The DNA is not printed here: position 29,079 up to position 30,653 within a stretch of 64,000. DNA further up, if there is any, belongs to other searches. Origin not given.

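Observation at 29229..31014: Translationally coupled ABC-type ATPase (DUF3696-like) plus small PIN-like protein: candidate uncharacterised two-gene defence module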

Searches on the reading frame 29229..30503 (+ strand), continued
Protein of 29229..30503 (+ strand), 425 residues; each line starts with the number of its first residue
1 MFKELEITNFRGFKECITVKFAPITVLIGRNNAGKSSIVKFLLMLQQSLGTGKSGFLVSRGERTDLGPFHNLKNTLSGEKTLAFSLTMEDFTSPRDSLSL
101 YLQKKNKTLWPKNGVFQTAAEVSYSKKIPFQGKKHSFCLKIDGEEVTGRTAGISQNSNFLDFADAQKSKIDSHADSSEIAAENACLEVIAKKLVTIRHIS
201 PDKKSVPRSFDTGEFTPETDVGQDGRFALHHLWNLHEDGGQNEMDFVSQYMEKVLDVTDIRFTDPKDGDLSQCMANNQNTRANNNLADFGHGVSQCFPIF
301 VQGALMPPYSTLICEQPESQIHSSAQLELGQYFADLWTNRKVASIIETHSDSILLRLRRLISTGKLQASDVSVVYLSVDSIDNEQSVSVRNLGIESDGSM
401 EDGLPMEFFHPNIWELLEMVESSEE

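Call 40: search_protein_families(library=padloc, proteins=[L061:5995-7323:+, L061:7330-7797:+, L063:7345-7785:+, L044:7257-7763:+, L076:2799-3317:+, L009:7272-7817:+, L013:7254-7778:+, L041:7107-8123:+, L041:8123-9790:+, L001:7268-7834:+], max_evalue=0.01)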
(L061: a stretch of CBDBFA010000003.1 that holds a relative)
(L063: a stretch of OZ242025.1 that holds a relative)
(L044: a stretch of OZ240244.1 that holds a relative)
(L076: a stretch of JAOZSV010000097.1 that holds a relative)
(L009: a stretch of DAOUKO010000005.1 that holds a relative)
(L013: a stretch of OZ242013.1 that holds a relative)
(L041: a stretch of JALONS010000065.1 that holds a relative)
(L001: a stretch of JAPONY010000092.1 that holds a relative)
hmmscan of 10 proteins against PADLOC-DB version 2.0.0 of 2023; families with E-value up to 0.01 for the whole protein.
L061:5995-7323:+ (443 aa): 98 families (the best 25 are shown)
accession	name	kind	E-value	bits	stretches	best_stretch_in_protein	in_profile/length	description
PDLC03878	NsnB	-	4.1e-46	156.3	1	1-428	2-330/345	-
PDLC04707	PDC-M55A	-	6.3e-30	102.5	2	309-438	274-407/421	-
PDLC04148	HEC-03B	-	5.7e-28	96.1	2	255-429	264-433/458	-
PDLC02979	AriA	-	1.3e-22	79.1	2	2-54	4-56/373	-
PDLC02980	AriA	-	5.6e-21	73.8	2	287-379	220-304/304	-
PDLC04175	HEC-01A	-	1.1e-16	58.9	2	241-384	183-318/363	-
PDLC04177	HEC-01A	-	4e-15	53.7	2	317-382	280-344/393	-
PDLC04180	HEC-01A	-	3.6e-14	50.7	2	3-50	5-51/382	-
PDLC04178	HEC-01A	-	7e-13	46.4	2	2-47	10-54/399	-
PDLC04183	HEC-01A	-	9.9e-13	45.9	2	3-78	7-77/402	-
PDLC00094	GajA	-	1.2e-11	41.9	2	3-55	5-57/569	AAA ATPase domain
PDLC00067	GajA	-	3e-11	40.5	2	338-378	309-346/604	AAA ATPase domain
PDLC02358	Old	-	3.5e-11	40.6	2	2-57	5-59/578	Old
PDLC00278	PtuA1|PtuA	-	9.7e-11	39.6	1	2-42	4-44/436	AAA ATPase domain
PDLC04182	HEC-01A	-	1.6e-10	38.5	2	241-383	222-356/406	-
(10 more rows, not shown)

L061:7330-7797:+ (156 aa): 0 families

L063:7345-7785:+ (147 aa): 0 families

L044:7257-7763:+ (169 aa): 1 family
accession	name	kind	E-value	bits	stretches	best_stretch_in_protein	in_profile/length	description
PDLC04147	HEC-03A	-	2.1e-28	97.4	1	2-157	3-154/159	-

L076:2799-3317:+ (173 aa): 1 family
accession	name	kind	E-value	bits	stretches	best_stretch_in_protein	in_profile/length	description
PDLC04147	HEC-03A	-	6.6e-31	105.5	1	7-161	4-154/159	-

L009:7272-7817:+ (182 aa): 1 family
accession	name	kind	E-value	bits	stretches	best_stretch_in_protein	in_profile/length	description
PDLC04147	HEC-03A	-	0.00079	17.6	1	31-132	28-128/159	-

L013:7254-7778:+ (175 aa): 0 families

L041:7107-8123:+ (339 aa): 1 family
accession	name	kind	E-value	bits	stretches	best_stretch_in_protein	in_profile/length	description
PDLC04708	PDC-M55B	-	5.4e-23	80.3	1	73-285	69-270/315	-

L041:8123-9790:+ (556 aa): 6 families
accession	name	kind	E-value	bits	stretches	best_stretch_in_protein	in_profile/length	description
PDLC04709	PDC-M55C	-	9.2e-81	270.1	1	3-553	6-541/554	-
PDLC04151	HEC-05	-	4e-18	63.4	1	15-276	29-311/600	-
PDLC04150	HEC-05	-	5.1e-17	59.9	1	25-279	21-298/583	-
PDLC04153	HEC-05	-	2.2e-11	40.7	1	17-105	12-108/621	-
PDLC04027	PD-T4-2_A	-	6e-06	23.6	1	29-60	56-87/363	-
PDLC02792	SspE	-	0.0019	14.6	1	11-53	10-51/771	SspE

L001:7268-7834:+ (189 aa): 0 families

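Call 52: search_solved_structures(query=A2, max_evalue=0.001)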
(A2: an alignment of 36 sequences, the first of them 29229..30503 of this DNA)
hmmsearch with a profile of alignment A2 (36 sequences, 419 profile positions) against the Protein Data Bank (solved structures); distinct sequences matched with E-value up to 0.001: 2.
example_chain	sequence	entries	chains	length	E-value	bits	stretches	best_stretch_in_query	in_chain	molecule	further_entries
6p74_A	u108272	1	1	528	1.5e-07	34.2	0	1-40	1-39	Putative ATP-dependent endonuclease of the OLD family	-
23or_B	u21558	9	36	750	0.00065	22.2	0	3-53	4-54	Retron Eco8 OLD nuclease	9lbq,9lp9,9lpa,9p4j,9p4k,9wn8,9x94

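Call 78: predict_structure(alignment_id=A2)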
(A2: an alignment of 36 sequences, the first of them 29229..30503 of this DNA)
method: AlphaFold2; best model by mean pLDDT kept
length: 425 residues; sequences in the alignment: 36
mean_pLDDT: 87.8   pTM: 0.89
mean pLDDT of the five models: 87.8, 87.0, 86.7, 85.7, 85.7
residues with pLDDT >= 90: 265; 70-90: 118; 50-70: 38; < 50: 4
segments of 3 or more residues with pLDDT < 50: 422-425
pLDDT, mean of each block of 10 residues (from residue 1): 96 92 94 89 94 81 91 89 95 77 81 88 80 91 90 90 83 80 93 95 91 90 95 92 95 94 79 94 93 92 96 93 88 97 94 92 95 89 77 88 65 53 43
secondary structure, 60 per line:
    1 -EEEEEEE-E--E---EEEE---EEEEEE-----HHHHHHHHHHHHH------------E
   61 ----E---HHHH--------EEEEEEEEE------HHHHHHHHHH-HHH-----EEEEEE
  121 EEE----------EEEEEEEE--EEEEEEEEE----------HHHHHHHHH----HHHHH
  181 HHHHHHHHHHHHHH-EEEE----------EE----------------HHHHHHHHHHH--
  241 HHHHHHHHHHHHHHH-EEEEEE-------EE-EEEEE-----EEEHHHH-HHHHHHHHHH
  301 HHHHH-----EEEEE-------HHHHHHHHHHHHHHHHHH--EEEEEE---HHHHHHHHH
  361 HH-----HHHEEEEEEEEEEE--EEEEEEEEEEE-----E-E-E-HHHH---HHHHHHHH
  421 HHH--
elements in order: E2-8 E17-20 E24-29 H35-47 H69-72 E81-89 H96-105 E115-123 E134-141 E144-152 H163-171 H176-194 E196-199 H228-238 H241-255 E257-262 E273-277 E283-285 H286-289 H291-305 E311-315 H323-340 E343-348 H352-362 E371-381 E384-394 H406-409 H413-423

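Call 81: fold_search(model_id=the predicted structure, library=pdb)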
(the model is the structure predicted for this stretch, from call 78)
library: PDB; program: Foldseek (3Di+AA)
matches with E <= 10: 1208; with E <= 0.001: 248
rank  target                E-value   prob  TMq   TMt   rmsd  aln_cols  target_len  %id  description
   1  9n69_B                1.8e-12  1.00  0.43  0.37  12.8       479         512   10  Structure of the retron IA complex with HNH nuclease in the "down" orientation (released 2025-04-23)
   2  4ncj_C                2.0e-12  1.00  0.49  0.62   7.2       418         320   12  Crystal Structure of Pyrococcus furiosis Rad50 R805E mutation with ADP Beryllium Flouride (released 2014-03-05)
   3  9nnb_D                3.0e-12  1.00  0.48  0.41  10.4       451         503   13  Cryo-EM structure of the Retron Ec78 complex, PtuA:PtuB:RT (4:2:1) (released 2025-10-08)
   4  9n6b_B                4.4e-12  1.00  0.44  0.37  14.0       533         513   10  Structure of the retron IA complex with HNH nuclease in the "up" orientation (released 2025-04-23)
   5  9o4a_A                7.3e-12  1.00  0.48  0.45   7.7       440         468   10  Ec83 Retron PtuAB mutant complex (released 2025-07-02)
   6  9kjx_C                8.2e-12  1.00  0.47  0.38  10.6       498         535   12  Cryo-EM structure of the Retron-Eco7 complex (state 1) (released 2025-11-12)
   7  5h68_B                8.6e-12  1.00  0.43  0.53   8.8       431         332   13  Crystal structure of an engaged dimer of the Geobacillus stearothermophilus SMC head domain (released 2017-03-15)
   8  9e91_A                9.7e-12  1.00  0.45  0.49   7.7       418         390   12  Ec83 Retron PtuA Dimer bound to ATP (released 2025-07-02)
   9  5h68_A                1.1e-11  1.00  0.46  0.58   8.9       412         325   13  Crystal structure of an engaged dimer of the Geobacillus stearothermophilus SMC head domain (released 2017-03-15)
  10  5da9_B                1.1e-11  1.00  0.45  0.47  13.9       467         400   12  ATP-gamma-S bound Rad50 from Chaetomium thermophilum in complex with the Rad50-binding domain of Mre11 (released 2016-03-02)
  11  8ro9_C                1.2e-11  1.00  0.46  0.58   8.2       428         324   11  Human cohesin SMC1A-HD(longCC-EQ)/RAD21-C complex - Open/closed P-loop conformation (released 2024-09-11)
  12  9vhe_E                1.3e-11  1.00  0.46  0.44   8.0       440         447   13  cryoEM structure of retron-Eco7 complex (released 2025-12-31)
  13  4ncj_A                1.5e-11  1.00  0.47  0.62   6.5       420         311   12  Crystal Structure of Pyrococcus furiosis Rad50 R805E mutation with ADP Beryllium Flouride (released 2014-03-05)
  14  7q2x_B                1.8e-11  1.00  0.45  0.49  11.7       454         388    8  Cryo-EM structure of clamped S.cerevisiae condensin-DNA complex (Form I) (released 2022-03-23)
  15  4ncj_B                2.5e-11  1.00  0.48  0.62   7.2       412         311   10  Crystal Structure of Pyrococcus furiosis Rad50 R805E mutation with ADP Beryllium Flouride (released 2014-03-05)
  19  8eea_A                3.0e-11  1.00  0.46  0.51   9.0       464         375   11  Structure of E.coli Septu (PtuAB) complex (released 2023-12-27)
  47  9nnb_C                9.2e-11  1.00  0.48  0.39   9.5       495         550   12  Cryo-EM structure of the Retron Ec78 complex, PtuA:PtuB:RT (4:2:1) (released 2025-10-08)
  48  8eea_D                9.2e-11  1.00  0.48  0.45   7.6       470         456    9  Structure of E.coli Septu (PtuAB) complex (released 2023-12-27)
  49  8eea_B                9.2e-11  1.00  0.46  0.51   8.9       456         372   10  Structure of E.coli Septu (PtuAB) complex (released 2023-12-27)
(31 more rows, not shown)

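Call 88: search_protein_families(library=pfam, proteins=[L044:5887-7254:+, L076:1434-2792:+, L041:6001-7107:+, L053:5971-7218:+, L061:5995-7323:+, L009:6001-7272:+], max_evalue=0.01)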
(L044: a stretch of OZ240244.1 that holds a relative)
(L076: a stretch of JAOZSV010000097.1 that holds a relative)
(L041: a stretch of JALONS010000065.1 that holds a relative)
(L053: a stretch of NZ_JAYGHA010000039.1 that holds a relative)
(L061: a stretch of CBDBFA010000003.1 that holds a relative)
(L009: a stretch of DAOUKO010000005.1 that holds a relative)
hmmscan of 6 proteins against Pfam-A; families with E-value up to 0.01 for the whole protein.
L044:5887-7254:+ (456 aa): 5 families
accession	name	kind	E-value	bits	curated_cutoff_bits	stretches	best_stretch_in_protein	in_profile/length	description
PF13175.12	AAA_15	-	2.3e-27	97.1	32.1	2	306-383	291-373/374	AAA ATPase domain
PF13304.12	AAA_21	-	7e-25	89.1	27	2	307-383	226-302/304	AAA domain, putative AbiEii toxin, Type IV TA system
PF12476.13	DUF3696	-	2e-11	44.4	22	1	396-442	1-50/52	Protein of unknown function (DUF3696)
PF13476.12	AAA_23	-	8.9e-05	23.6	27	1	43-81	2-40/201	AAA domain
PF02463.25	SMC_N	-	0.00016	21.6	40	1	39-80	1-44/220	RecF/RecN/SMC N terminal domain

L076:1434-2792:+ (453 aa): 5 families
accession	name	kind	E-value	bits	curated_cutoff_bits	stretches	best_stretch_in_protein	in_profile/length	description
PF13175.12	AAA_15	-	5.1e-23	82.7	32.1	2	291-379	291-373/374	AAA ATPase domain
PF13304.12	AAA_21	-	5.3e-19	69.8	27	1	24-380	1-303/304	AAA domain, putative AbiEii toxin, Type IV TA system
PF12476.13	DUF3696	-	8.5e-10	39.2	22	1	396-437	5-49/52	Protein of unknown function (DUF3696)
PF13476.12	AAA_23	-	8e-05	23.8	27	1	5-42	2-39/201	AAA domain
PF02463.25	SMC_N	-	0.00069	19.5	40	1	1-40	1-42/220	RecF/RecN/SMC N terminal domain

L041:6001-7107:+ (369 aa): 5 families
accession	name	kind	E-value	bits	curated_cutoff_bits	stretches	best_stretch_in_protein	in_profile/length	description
PF13175.12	AAA_15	-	3.9e-19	70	32.1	2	184-300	254-374/374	AAA ATPase domain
PF13304.12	AAA_21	-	5.7e-15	56.6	27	1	24-299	1-302/304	AAA domain, putative AbiEii toxin, Type IV TA system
PF12476.13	DUF3696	-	2.2e-08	34.7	22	1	312-359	1-49/52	Protein of unknown function (DUF3696)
PF02463.25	SMC_N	-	0.0013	18.7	40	1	1-39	1-41/220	RecF/RecN/SMC N terminal domain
PF11398.14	DUF2813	-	0.0091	15.8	21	0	256-269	286-299/372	Protein of unknown function (DUF2813)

L053:5971-7218:+ (416 aa): 7 families
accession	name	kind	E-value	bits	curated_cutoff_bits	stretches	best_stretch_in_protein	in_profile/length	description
PF13175.12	AAA_15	-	2.1e-23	84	32.1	2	228-344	250-374/374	AAA ATPase domain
PF13304.12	AAA_21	-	5.6e-16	59.9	27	1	32-343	1-302/304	AAA domain, putative AbiEii toxin, Type IV TA system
PF02463.25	SMC_N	-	6.9e-06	26.1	40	1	10-346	2-204/220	RecF/RecN/SMC N terminal domain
PF12476.13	DUF3696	-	0.00037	21.1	22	1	360-406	3-51/52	Protein of unknown function (DUF3696)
PF13555.12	AAA_29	-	0.0013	18.9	27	0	12-46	3-38/61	P-loop containing region of AAA domain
PF13476.12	AAA_23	-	0.0037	18.4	27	0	12-60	1-49/201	AAA domain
PF00005.33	ABC_tran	-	0.0064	17.5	25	0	28-61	9-42/137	ABC transporter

L061:5995-7323:+ (443 aa): 4 families
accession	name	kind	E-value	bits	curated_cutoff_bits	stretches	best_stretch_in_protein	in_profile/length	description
PF13175.12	AAA_15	-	2e-20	74.2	32.1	2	2-68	4-71/374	AAA ATPase domain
PF13304.12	AAA_21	-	2.6e-20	74.1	27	2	287-379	220-304/304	AAA domain, putative AbiEii toxin, Type IV TA system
PF13476.12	AAA_23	-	1.4e-06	29.5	27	1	3-42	1-40/201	AAA domain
PF12476.13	DUF3696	-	0.00096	19.8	22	1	392-426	1-38/52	Protein of unknown function (DUF3696)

L009:6001-7272:+ (424 aa): 6 families
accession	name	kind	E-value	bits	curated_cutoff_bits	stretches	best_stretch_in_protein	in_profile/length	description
PF13175.12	AAA_15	-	2.1e-20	74.1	32.1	2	1-49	1-51/374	AAA ATPase domain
PF13304.12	AAA_21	-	9.8e-12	46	27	1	24-357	1-303/304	AAA domain, putative AbiEii toxin, Type IV TA system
PF13476.12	AAA_23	-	4.3e-06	27.9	27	1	5-43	2-40/201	AAA domain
PF02463.25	SMC_N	-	7.3e-05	22.7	40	1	1-42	1-44/220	RecF/RecN/SMC N terminal domain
PF13555.12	AAA_29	-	0.00018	21.6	27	1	2-39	1-39/61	P-loop containing region of AAA domain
PF11398.14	DUF2813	-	0.0072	16.2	21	0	17-45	17-45/372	Protein of unknown function (DUF2813)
